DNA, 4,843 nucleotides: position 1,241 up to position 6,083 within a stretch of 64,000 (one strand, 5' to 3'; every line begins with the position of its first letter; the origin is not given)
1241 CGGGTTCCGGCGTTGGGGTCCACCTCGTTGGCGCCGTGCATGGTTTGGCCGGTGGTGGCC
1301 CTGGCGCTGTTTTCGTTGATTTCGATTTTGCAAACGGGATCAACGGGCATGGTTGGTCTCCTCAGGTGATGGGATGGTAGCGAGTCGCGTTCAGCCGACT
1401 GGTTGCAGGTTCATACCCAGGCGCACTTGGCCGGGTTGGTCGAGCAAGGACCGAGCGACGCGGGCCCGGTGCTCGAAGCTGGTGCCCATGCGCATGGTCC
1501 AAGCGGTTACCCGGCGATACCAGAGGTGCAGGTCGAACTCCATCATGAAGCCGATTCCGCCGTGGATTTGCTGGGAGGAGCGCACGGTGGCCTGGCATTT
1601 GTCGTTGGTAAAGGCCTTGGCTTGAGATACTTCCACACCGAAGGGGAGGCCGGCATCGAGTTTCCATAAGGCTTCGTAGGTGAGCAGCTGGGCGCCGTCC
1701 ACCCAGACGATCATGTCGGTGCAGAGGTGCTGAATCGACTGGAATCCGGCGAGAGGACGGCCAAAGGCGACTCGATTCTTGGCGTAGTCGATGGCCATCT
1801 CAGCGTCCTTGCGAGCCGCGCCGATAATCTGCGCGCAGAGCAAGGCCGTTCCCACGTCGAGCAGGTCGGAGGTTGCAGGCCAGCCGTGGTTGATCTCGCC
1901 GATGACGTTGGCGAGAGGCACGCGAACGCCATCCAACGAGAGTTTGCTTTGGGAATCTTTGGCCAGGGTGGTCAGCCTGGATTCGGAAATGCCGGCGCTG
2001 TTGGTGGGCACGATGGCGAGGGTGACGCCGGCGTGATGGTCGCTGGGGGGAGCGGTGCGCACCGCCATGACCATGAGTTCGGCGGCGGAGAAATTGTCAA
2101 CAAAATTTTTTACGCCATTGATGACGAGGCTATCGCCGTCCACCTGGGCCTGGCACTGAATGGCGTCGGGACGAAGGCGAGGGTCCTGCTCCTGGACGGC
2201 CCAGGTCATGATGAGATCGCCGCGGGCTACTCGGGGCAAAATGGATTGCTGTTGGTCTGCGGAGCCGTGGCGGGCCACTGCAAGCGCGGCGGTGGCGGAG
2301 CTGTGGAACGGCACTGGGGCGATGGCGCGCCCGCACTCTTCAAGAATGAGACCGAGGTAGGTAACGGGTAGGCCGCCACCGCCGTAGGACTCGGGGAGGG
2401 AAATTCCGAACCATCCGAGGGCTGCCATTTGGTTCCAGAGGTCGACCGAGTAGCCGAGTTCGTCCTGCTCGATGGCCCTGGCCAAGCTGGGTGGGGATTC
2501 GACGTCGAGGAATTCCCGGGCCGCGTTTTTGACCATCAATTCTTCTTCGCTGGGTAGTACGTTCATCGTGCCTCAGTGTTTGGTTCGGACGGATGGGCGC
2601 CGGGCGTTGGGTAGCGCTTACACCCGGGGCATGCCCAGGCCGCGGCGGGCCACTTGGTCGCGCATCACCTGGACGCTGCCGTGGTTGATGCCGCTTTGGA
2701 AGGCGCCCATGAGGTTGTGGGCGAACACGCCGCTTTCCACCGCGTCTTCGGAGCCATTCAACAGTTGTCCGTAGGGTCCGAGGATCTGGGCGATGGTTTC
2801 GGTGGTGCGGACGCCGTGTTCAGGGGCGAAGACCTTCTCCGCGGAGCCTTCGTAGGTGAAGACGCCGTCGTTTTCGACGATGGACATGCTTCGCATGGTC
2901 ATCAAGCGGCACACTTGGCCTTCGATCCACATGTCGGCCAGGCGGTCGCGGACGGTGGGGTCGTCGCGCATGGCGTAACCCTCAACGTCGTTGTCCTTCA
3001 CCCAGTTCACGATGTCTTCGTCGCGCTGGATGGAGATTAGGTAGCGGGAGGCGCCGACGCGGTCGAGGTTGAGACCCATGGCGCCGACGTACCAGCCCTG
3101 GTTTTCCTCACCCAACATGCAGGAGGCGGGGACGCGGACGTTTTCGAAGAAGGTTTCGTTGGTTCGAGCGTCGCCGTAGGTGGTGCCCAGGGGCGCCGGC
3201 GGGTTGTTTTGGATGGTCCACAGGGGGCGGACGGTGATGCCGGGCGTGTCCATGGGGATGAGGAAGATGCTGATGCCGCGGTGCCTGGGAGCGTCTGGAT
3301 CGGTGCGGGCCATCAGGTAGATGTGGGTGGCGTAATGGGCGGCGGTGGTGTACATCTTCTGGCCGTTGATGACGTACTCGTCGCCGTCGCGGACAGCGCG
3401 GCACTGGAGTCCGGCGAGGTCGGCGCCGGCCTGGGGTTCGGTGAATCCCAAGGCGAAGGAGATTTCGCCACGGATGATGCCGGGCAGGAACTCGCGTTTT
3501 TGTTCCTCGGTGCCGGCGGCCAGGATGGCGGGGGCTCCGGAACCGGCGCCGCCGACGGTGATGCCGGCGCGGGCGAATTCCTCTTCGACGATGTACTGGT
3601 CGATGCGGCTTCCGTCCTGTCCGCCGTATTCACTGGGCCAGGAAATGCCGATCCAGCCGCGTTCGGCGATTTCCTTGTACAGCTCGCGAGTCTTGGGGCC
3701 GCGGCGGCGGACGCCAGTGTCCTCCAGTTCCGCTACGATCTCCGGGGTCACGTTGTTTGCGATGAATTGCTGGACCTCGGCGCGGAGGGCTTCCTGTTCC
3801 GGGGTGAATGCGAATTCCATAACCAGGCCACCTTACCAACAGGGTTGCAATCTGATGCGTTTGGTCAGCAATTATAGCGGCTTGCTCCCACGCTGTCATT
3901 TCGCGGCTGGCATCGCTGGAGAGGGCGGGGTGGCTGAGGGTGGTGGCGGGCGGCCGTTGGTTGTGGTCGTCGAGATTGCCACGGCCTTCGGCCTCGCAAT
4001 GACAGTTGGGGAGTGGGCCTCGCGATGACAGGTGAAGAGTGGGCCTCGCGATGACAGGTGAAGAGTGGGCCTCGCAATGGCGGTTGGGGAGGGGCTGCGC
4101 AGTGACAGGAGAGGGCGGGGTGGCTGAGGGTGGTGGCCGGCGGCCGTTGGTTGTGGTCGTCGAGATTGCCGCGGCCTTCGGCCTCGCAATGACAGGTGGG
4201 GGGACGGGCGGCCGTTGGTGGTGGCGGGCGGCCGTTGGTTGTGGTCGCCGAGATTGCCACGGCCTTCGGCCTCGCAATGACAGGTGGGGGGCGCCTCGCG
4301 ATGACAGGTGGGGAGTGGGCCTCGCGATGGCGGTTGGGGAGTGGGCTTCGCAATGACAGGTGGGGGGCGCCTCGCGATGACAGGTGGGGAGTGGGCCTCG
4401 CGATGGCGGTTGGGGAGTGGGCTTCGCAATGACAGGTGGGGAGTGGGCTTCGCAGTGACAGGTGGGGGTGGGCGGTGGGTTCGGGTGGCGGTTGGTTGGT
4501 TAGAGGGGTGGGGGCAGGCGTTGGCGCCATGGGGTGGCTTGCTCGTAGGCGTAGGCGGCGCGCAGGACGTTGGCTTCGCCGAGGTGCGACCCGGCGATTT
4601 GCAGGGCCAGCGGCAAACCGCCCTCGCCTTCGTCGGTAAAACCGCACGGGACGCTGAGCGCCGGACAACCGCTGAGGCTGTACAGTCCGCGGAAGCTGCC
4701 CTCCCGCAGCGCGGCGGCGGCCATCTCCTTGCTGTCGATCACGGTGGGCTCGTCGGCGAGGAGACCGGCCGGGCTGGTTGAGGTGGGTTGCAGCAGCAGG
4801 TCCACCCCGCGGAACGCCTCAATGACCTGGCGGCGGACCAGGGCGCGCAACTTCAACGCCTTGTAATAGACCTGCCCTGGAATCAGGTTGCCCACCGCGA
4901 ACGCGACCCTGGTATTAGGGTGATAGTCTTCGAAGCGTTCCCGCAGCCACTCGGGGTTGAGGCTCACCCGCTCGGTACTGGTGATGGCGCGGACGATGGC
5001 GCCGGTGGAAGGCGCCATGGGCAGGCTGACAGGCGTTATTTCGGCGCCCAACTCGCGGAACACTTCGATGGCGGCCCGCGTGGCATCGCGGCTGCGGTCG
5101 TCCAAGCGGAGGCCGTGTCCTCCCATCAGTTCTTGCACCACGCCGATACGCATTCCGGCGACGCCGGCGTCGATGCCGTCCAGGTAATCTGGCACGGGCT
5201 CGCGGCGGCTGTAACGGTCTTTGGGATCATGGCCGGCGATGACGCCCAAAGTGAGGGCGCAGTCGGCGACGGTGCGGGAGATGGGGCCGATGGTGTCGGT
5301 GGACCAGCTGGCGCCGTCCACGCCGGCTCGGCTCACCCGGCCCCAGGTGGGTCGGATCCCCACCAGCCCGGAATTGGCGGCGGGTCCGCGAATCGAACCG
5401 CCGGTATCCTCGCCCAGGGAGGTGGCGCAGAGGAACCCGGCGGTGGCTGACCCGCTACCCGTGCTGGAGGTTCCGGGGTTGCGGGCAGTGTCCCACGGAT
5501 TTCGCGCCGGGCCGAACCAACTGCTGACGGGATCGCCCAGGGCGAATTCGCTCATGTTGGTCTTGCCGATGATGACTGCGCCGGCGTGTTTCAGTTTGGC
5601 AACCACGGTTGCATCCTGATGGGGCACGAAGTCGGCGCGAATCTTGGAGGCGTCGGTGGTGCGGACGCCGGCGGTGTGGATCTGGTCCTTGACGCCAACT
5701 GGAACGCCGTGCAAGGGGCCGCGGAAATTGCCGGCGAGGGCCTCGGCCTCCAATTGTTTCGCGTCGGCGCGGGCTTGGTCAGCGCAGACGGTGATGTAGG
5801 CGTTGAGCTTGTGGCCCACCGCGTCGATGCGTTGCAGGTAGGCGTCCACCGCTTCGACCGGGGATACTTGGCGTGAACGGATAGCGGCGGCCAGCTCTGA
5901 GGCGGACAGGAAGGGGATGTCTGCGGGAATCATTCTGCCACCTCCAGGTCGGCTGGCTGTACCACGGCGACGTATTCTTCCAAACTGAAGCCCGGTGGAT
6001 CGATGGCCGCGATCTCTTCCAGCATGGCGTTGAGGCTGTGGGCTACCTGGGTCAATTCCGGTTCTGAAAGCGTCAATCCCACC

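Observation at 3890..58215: One modular hairpin-repeat family fills eight intergenic regions (~5 kb, ~8% of the window)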

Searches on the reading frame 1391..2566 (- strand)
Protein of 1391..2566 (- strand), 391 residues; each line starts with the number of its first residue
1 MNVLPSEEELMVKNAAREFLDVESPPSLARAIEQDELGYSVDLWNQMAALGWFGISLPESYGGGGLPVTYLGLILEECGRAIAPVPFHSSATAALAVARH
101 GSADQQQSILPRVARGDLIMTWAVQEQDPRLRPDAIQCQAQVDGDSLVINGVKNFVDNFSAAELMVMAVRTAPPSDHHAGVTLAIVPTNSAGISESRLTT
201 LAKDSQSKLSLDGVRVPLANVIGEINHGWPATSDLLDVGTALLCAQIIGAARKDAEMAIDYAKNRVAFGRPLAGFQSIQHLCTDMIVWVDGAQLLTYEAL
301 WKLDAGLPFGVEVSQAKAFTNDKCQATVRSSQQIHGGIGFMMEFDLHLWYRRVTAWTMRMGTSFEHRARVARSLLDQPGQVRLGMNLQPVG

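Call 92: search_protein_families(library=pfam, proteins=[window:1391-2566:-], max_evalue=0.00001)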
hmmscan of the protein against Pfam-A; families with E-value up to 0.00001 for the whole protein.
window:1391-2566:- (391 aa): 4 families
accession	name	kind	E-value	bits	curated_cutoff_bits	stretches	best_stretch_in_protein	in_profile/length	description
PF00441.29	Acyl-CoA_dh_1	-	2.8e-30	105.9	22.4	1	226-375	1-150/150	Acyl-CoA dehydrogenase, C-terminal domain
PF02771.21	Acyl-CoA_dh_N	-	4.9e-24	85.3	22.9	1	6-117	1-113/113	Acyl-CoA dehydrogenase, N-terminal domain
PF02770.24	Acyl-CoA_dh_M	-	8e-09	36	33.3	1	136-212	16-95/97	Acyl-CoA dehydrogenase, middle domain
PF08028.16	Acyl-CoA_dh_2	-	8.1e-09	36.3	22.7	1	242-357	2-127/134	Acyl-CoA dehydrogenase, C-terminal domain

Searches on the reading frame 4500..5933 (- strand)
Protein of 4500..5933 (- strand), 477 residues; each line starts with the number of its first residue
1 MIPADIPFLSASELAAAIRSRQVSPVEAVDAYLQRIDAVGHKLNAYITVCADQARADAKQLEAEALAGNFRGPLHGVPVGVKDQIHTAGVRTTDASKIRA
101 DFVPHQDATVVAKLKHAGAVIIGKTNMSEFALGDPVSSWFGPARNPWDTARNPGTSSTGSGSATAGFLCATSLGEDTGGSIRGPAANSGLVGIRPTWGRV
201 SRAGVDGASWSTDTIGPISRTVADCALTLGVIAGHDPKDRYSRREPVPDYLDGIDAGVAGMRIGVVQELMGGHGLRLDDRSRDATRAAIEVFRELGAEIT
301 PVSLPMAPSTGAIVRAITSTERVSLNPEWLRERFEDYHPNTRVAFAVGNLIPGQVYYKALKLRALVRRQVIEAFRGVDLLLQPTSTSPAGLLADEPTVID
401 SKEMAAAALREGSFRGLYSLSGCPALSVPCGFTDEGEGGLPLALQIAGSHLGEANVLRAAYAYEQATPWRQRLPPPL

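Call 17: search_protein_families(library=pfam, proteins=[window:4500-5933:-])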
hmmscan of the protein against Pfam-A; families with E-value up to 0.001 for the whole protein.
window:4500-5933:- (477 aa): 1 family
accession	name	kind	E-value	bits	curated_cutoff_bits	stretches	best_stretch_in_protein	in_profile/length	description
PF01425.27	Amidase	-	8.5e-105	351.8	27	1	27-457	1-445/445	Amidase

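Call 78: find_homologous_proteins(query=window:4500-5933:-, max_evalue=1e-80)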
Query window:4500-5933:- (477 aa): 6231 proteins with E <= 1e-80 among 8000 candidates; the best 120 are listed.
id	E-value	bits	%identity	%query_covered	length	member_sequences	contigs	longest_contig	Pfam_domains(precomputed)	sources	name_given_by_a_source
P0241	0.0e+0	1064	100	100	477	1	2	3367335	PF01425.27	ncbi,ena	-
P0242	1.2e-278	943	88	100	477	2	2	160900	PF01425.27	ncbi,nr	ncbi:MAG: amidase [Chloroflexi bacterium]|nr:amidase [Chloroflexota bacterium]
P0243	8.1e-278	940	88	100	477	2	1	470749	PF01425.27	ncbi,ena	-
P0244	4.0e-277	938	88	100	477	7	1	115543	PF01425.27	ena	-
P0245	9.6e-277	936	87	100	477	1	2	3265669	PF01425.27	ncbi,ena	-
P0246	1.5e-276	936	87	100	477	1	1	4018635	PF01425.27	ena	-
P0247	2.6e-276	935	87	100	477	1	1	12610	PF01425.27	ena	-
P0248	3.1e-276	935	87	100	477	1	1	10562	PF01425.27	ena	-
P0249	8.3e-276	933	87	100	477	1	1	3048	PF01425.27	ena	-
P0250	9.6e-276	933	87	100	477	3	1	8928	PF01425.27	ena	-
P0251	1.1e-275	933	86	100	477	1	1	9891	PF01425.27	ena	-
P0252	1.1e-275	933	88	100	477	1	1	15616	PF01425.27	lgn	-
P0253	2.0e-275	932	87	100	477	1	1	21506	PF01425.27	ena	-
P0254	2.4e-275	932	87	100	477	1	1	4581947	PF01425.27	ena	-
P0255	3.2e-275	931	88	100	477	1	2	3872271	PF01425.27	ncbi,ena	-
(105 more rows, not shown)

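Call 79: find_encoding_contigs(protein=P0241, flank=10000, max_places=4)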
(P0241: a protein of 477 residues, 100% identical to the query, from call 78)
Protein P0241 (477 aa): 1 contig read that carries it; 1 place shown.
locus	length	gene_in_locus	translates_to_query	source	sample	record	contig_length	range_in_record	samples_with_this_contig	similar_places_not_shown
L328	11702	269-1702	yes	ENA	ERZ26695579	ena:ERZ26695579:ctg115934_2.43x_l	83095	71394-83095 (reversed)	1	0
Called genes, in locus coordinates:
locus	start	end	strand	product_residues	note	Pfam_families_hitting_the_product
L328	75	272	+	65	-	-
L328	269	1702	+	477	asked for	PF01425:Amidase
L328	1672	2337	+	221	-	-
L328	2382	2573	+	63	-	-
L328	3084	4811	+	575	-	PF00441:Acyl-CoA_dh_1, PF02771:Acyl-CoA_dh_N, PF02770:Acyl-CoA_dh_M, PF00441:Acyl-CoA_dh_1, PF08028:Acyl-CoA_dh_2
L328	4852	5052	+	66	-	PF04945:YHS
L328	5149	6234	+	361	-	PF00296:Bac_luciferase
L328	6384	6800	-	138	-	PF03928:HbpS-like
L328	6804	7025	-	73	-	-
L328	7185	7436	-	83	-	-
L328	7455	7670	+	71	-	PF00578:AhpC-TSA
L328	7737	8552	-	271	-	PF03449:GreA_GreB_N, PF01272:GreA_GreB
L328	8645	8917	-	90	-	-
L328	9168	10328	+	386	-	PF07690:MFS_1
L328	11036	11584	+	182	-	PF00578:AhpC-TSA, PF08534:Redoxin, PF00085:Thioredoxin (faint), PF13098:Thioredoxin_2, PF13905:Thioredoxin_8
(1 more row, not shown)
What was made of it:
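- Checked: A public annotation of a second assembly does call ORFs inside R1 and over-extends the neighbouring gene (call 79).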

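Call 81: find_encoding_contigs(protein=P0245, flank=6000, max_places=1)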
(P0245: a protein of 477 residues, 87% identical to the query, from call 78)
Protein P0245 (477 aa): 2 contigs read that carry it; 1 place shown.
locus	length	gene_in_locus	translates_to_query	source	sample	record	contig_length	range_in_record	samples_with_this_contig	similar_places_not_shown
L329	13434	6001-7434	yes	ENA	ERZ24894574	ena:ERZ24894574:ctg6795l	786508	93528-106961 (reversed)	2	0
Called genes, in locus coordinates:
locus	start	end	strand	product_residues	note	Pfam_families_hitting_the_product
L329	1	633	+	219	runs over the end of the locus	PF00578:AhpC-TSA, PF08534:Redoxin, PF00085:Thioredoxin (faint), PF13098:Thioredoxin_2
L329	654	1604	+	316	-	PF00296:Bac_luciferase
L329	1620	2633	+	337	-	PF00296:Bac_luciferase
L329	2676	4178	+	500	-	PF01523:PmbA_TldD_1st, PF19290:PmbA_TldD_2nd, PF19289:PmbA_TldD_3rd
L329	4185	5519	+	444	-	PF01523:PmbA_TldD_1st (weak), PF19289:PmbA_TldD_3rd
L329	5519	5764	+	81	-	PF19289:PmbA_TldD_3rd (weak)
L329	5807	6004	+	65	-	-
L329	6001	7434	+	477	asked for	PF01425:Amidase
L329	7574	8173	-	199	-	-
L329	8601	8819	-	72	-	-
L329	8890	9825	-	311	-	PF13379:NMT1_2, PF09084:NMT1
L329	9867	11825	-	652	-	PF00664:ABC_membrane, PF00005:ABC_tran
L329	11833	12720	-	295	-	PF00296:Bac_luciferase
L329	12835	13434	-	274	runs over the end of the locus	-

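Call 82: find_encoding_contigs(protein=P0255, flank=6000, max_places=1)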
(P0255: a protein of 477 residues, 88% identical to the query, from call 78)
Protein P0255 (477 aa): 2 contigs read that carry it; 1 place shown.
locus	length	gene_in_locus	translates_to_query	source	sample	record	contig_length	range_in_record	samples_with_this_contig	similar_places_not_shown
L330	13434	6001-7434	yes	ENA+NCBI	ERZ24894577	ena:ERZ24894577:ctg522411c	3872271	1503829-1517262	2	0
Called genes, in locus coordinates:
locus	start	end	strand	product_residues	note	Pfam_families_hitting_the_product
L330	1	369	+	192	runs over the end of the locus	PF00578:AhpC-TSA, PF08534:Redoxin, PF13098:Thioredoxin_2, PF00085:Thioredoxin (weak), PF13905:Thioredoxin_8 (weak)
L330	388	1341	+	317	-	PF00296:Bac_luciferase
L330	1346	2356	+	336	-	PF00296:Bac_luciferase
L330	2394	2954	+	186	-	-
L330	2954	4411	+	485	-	PF01523:PmbA_TldD_1st, PF19290:PmbA_TldD_2nd, PF19289:PmbA_TldD_3rd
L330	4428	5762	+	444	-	PF01523:PmbA_TldD_1st, PF19289:PmbA_TldD_3rd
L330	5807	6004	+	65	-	-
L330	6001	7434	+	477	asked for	PF01425:Amidase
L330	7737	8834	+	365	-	PF13458:Peripla_BP_6, PF01094:ANF_receptor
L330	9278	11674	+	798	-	PF00041:fn3 (weak), PF13458:Peripla_BP_6, PF01094:ANF_receptor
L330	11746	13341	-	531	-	PF07969:Amidohydro_3, PF01979:Amidohydro_1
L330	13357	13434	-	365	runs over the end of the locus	PF08240:ADH_N, PF16912:Glu_dehyd_C (weak), PF00107:ADH_zinc_N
